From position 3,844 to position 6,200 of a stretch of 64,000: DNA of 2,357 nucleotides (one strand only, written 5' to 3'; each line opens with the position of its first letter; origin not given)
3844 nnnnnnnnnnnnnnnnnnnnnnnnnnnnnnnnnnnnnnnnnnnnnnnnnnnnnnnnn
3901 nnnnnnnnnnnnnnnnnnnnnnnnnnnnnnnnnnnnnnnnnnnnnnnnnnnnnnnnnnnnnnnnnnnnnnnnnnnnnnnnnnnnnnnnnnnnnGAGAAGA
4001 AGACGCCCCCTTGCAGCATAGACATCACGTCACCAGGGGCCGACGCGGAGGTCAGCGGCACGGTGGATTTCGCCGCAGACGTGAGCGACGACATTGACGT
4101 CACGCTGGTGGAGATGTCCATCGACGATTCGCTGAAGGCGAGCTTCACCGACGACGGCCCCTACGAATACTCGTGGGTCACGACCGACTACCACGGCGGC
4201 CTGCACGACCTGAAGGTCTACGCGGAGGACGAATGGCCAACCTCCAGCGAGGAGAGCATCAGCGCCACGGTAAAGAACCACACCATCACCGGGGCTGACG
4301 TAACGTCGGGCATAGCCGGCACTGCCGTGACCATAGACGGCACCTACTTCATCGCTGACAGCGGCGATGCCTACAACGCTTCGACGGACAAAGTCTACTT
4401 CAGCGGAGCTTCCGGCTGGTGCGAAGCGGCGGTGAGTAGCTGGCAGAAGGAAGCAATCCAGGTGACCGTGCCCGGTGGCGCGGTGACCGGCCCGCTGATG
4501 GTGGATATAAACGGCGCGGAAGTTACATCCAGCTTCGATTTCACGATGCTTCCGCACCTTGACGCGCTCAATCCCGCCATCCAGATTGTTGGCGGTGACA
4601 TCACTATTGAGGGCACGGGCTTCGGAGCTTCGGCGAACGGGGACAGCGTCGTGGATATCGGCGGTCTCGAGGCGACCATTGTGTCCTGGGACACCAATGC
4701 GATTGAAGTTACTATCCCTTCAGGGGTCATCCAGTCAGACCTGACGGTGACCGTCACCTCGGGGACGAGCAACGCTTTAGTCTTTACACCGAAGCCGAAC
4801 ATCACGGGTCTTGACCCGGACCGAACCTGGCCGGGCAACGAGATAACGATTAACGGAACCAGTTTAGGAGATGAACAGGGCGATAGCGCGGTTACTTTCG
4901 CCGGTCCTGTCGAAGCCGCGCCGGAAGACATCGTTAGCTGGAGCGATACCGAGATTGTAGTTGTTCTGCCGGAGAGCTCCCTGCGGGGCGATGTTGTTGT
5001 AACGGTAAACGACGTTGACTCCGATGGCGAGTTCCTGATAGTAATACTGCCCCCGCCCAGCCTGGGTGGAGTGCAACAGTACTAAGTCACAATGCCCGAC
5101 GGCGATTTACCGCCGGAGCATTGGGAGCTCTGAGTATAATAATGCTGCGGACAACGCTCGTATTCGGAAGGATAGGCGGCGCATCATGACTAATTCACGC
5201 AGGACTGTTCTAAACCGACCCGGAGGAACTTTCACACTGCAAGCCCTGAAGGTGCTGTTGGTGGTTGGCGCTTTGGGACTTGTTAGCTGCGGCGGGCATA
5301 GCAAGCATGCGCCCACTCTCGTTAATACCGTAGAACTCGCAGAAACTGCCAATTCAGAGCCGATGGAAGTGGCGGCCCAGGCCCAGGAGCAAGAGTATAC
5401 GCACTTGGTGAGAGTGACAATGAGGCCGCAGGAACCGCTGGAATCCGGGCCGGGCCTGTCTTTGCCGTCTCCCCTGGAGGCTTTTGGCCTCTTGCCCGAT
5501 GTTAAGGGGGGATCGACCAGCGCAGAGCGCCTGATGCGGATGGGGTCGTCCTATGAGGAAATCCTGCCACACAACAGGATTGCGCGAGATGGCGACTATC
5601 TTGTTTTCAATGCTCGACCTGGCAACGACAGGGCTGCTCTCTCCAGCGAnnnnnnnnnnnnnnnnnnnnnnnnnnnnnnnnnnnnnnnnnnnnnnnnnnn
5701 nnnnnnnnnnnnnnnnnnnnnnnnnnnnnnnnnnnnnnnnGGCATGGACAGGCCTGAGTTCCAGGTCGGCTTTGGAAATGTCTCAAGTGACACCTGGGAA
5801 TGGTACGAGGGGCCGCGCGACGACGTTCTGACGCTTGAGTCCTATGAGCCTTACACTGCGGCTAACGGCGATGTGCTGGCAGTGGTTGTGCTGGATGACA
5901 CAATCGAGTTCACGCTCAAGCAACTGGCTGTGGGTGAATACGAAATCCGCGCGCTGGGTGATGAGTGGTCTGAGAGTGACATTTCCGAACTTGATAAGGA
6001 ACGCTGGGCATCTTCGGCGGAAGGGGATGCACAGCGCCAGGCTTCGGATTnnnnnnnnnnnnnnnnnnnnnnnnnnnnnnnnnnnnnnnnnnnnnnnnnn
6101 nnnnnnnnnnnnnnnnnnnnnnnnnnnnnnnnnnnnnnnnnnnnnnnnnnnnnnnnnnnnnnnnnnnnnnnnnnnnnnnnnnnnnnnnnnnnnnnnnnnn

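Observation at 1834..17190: Surface-protease arsenal: two catalytic classes and a dockerin protein on one shared Ig-like + IPT/TIG stalk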

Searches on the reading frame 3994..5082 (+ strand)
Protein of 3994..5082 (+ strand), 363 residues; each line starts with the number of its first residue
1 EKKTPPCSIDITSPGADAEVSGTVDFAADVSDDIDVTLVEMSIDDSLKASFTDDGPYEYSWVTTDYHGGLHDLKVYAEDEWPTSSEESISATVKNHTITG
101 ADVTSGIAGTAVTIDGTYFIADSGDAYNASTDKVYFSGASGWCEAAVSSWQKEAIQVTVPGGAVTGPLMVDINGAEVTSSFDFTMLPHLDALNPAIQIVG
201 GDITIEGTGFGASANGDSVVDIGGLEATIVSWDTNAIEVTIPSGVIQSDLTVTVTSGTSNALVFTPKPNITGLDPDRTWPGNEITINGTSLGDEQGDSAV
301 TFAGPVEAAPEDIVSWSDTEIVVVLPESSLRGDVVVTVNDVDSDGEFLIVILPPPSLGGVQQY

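Call 18: find_homologous_proteins(query=A1, max_evalue=0.00001)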
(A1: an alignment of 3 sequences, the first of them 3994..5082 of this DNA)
Query A1 (3 sequences) (363 aa, profile of the alignment): 68 proteins with E <= 0.00001 among 8000 candidates.
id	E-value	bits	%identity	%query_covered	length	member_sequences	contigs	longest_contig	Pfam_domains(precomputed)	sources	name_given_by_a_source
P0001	5.5e-180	616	70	100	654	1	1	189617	PF00112.30,PF01833.31,PF17957.8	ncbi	-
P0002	2.0e-179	614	68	100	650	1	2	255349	PF00112.30,PF01833.31,PF17957.8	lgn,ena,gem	-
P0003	2.0e-179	614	68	100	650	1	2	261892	PF00112.30,PF01833.31,PF17957.8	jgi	-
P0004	1.1e-177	609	67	100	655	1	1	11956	PF00112.30,PF01833.31,PF17957.8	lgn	-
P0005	1.3e-173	595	64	100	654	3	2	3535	PF00112.30,PF01833.31,PF17957.8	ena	-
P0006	5.1e-165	567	40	100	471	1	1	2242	PF01833.31,PF17957.8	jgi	jgi:hypothetical protein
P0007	1.8e-159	549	61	96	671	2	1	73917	PF00112.30,PF01833.31,PF17957.8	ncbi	-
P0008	1.7e-151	523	38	100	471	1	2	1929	PF01833.31,PF17957.8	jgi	jgi:hypothetical protein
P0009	3.4e-144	499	63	100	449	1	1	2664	PF01833.31,PF17957.8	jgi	jgi:hypothetical protein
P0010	1.6e-140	486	63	100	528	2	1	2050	PF01833.31,PF17957.8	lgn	-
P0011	8.8e-130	451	51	71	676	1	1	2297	PF00112.30,PF01833.31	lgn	-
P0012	8.8e-118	412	50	98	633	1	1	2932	PF01833.31,PF17957.8,PF00082.28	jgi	jgi:hypothetical protein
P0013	3.3e-117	410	39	95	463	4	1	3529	PF01833.31,PF17957.8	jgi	jgi:hypothetical protein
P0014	3.8e-108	380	75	60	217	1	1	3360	PF01833.31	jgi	-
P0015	3.0e-88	314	85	53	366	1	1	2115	PF17957.8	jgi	jgi:hypothetical protein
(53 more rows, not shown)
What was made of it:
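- Closest known: Thermitase/subtilisin. Same: C-terminal Ig-like extensions are common in environmental S8 enzymes (call 18).
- Closest known: Thermitase/subtilisin. Different: The specific tail (Big_7, MAM-like domain, Big_7, 3 TIG and the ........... end) is confined to this clade (call 18).
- The full module (Big_7, TIGs and tail) is confined to this clade, on both C1 and S8 heads (call 18).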

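Call 19: find_related_loci(query=A1, collection=genome_contigs, flank=10000)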
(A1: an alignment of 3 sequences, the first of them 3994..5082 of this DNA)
Query A1 (363 aa) in genome_contigs; peptide patterns used: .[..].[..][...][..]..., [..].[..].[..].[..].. (x = any residue, [..] = any of these).
64 stretches matched a pattern; 4 encode a relative of the query (tblastn E <= 1e-3); 4 distinct loci.
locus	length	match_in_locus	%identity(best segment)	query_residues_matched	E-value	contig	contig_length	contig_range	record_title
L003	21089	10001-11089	85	1-363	0e+0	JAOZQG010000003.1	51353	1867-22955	MAG: bacterium isolate GMC4.metabat2.94 GMC4_283_length_51353_cov_8.886779, whole genome shotgun sequence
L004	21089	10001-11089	65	1-363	2e-144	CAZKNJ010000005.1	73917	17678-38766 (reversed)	MAG TPA_asm: uncultured Planctomycetales bacterium isolate binchicken_co163_352 genome assembly, contig: NODE_351_length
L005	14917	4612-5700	66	1-363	2e-156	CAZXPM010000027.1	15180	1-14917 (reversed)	MAG TPA_asm: uncultured Planctomycetales bacterium isolate binchicken_co355_82 genome assembly, contig: NODE_2177_length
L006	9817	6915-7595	27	149-340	5e-5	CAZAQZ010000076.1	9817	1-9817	MAG TPA_asm: uncultured Verrucomicrobiota bacterium isolate binchicken_co162_501 genome assembly, contig: NODE_17392_len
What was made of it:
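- On Bacterial selenoprotein: The genome-collection scan cap was already used (call 19).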

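Call 26: find_encoding_contigs(protein=P0001, flank=10000, max_places=3)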
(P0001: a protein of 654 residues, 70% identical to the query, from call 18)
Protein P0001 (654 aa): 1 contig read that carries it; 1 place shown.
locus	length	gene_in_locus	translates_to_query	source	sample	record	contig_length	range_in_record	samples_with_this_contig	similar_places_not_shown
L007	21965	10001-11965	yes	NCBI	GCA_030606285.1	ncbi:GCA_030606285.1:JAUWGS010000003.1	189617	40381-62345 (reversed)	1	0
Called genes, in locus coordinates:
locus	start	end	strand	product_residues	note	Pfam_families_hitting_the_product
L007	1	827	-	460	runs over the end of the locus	PF01743:PolyA_pol, PF12627:PolyA_pol_RNAbd, PF01966:HD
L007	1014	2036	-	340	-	-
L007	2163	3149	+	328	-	PF00005:ABC_tran, PF08352:oligo_HPY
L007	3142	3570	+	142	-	-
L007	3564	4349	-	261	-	PF02540:NAD_synthase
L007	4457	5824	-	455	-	PF01743:PolyA_pol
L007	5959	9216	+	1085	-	PF00082:Peptidase_S8, PF17957:Big_7, PF01833:TIG (weak)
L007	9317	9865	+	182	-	-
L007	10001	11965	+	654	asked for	PF00112:Peptidase_C1, PF17957:Big_7, PF01833:TIG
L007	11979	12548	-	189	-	-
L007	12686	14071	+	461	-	PF08486:SpoIID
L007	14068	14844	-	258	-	PF02585:PIG-L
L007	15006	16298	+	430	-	PF00709:Adenylsucc_synt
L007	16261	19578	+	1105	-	PF00082:Peptidase_S8, PF01833:TIG (faint), PF17957:Big_7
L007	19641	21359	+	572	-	PF01833:TIG (weak), PF00404:Dockerin_1 (weak)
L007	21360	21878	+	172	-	PF01923:Cob_adeno_trans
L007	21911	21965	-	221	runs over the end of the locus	PF02190:LON_substr_bdg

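Call 27: find_encoding_contigs(protein=P0003, flank=10000, max_places=3)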
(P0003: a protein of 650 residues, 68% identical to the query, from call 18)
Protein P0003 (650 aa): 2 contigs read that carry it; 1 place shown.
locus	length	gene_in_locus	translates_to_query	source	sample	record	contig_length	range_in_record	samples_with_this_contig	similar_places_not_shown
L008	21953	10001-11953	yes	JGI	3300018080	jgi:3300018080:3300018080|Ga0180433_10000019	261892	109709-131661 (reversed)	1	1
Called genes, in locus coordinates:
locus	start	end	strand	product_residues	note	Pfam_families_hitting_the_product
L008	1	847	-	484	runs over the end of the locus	PF01743:PolyA_pol, PF12627:PolyA_pol_RNAbd, PF01966:HD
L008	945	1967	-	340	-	-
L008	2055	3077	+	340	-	PF00005:ABC_tran, PF08352:oligo_HPY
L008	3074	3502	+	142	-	-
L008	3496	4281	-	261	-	PF02540:NAD_synthase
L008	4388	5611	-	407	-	PF01743:PolyA_pol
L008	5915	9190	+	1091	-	PF00082:Peptidase_S8, PF17957:Big_7, PF01833:TIG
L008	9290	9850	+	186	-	-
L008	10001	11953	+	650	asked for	PF00112:Peptidase_C1, PF17957:Big_7, PF01833:TIG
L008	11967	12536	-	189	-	-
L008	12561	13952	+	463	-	PF08486:SpoIID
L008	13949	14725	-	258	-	PF02585:PIG-L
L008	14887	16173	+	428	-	PF00709:Adenylsucc_synt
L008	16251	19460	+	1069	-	PF00082:Peptidase_S8, PF01833:TIG (faint), PF17957:Big_7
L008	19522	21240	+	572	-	PF01833:TIG (faint), PF00404:Dockerin_1 (weak)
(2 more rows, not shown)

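Call 28: find_encoding_contigs(protein=P0004, flank=10000, max_places=3)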
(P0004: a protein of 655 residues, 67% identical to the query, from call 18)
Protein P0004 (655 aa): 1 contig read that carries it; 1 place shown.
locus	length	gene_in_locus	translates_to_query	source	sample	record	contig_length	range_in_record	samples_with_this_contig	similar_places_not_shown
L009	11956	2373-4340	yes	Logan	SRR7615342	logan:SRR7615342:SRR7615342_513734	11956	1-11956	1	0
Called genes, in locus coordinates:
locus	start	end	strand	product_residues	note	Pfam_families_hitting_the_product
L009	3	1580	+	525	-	?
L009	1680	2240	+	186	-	-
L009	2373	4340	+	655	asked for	PF00112:Peptidase_C1, PF17957:Big_7, PF01833:TIG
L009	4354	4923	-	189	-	-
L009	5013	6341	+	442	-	PF08486:SpoIID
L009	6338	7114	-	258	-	PF02585:PIG-L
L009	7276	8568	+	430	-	PF00709:Adenylsucc_synt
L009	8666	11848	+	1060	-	PF00082:Peptidase_S8, PF01833:TIG (faint), PF17957:Big_7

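Call 36: find_encoding_contigs(protein=P0011, flank=5000, max_places=3)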
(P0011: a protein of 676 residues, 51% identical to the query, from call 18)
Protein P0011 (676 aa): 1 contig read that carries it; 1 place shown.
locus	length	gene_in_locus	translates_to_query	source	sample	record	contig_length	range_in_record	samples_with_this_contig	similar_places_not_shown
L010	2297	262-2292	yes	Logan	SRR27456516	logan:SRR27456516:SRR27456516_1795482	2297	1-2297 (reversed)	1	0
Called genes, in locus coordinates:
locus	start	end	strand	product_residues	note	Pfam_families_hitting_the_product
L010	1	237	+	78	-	?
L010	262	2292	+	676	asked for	PF00112:Peptidase_C1, PF01833:TIG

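Call 37: find_encoding_contigs(protein=P0005, flank=5000, max_places=3)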
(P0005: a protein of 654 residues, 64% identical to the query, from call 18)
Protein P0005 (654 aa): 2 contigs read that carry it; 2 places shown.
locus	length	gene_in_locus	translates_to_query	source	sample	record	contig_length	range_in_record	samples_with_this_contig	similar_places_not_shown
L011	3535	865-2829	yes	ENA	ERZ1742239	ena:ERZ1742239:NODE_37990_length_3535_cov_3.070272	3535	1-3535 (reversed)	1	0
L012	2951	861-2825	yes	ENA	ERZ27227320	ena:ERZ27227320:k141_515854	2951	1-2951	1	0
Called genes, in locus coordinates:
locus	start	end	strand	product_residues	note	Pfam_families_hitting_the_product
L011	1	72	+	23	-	?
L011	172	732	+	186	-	-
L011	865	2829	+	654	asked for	PF00112:Peptidase_C1, PF17957:Big_7, PF01833:TIG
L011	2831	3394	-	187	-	-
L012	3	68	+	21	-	?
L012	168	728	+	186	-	-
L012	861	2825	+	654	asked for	PF00112:Peptidase_C1, PF17957:Big_7, PF01833:TIG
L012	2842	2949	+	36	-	?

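Call 40: list_cluster_members(proteins=[L007:15006-16298:+, P0001, P0007, L007:9317-9865:+, L007:5959-9216:+, L007:19641-21359:+])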
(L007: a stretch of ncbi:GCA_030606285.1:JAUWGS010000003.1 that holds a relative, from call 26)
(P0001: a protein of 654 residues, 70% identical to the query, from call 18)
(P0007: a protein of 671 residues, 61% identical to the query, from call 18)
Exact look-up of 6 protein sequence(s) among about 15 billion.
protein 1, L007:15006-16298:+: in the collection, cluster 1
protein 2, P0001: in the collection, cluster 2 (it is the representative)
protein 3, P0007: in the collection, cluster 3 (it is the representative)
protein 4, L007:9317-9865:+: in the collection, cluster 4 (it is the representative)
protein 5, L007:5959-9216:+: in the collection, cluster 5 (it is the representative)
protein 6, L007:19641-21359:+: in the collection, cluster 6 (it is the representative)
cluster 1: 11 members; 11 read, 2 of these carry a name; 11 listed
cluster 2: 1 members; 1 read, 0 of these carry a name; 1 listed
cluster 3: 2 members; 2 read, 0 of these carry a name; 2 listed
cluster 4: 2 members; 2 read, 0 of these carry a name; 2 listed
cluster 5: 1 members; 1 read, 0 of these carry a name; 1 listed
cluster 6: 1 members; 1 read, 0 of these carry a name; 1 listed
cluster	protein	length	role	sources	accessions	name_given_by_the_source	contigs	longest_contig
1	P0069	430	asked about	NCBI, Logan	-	-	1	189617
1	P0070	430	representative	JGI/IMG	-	-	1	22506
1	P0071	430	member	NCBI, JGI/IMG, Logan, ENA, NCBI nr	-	-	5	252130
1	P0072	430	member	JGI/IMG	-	adenylosuccinate synthase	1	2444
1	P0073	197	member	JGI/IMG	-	adenylosuccinate synthase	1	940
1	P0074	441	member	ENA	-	-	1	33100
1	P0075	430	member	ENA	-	-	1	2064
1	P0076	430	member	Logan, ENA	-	-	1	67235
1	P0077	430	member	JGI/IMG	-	-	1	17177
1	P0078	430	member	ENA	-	-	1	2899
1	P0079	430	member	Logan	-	-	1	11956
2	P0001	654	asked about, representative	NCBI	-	-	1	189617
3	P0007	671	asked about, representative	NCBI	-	-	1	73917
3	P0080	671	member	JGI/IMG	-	-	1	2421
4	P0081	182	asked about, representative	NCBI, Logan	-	-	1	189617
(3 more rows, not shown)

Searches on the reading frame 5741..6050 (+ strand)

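Call 68: search_protein_families(library=pfam, proteins=[window:5741-6050:+], max_evalue=10)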
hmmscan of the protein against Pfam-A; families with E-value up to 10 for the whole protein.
window:5741-6050:+ (103 aa): 2 families
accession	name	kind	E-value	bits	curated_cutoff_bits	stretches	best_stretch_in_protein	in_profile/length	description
PF07785.16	DUF1623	-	0.044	14.4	25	1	36-60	31-55/90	Protein of unknown function (DUF1623)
PF14648.11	FAM91_C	-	0.21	10.8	25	1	58-100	25-66/447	FAM91 C-terminus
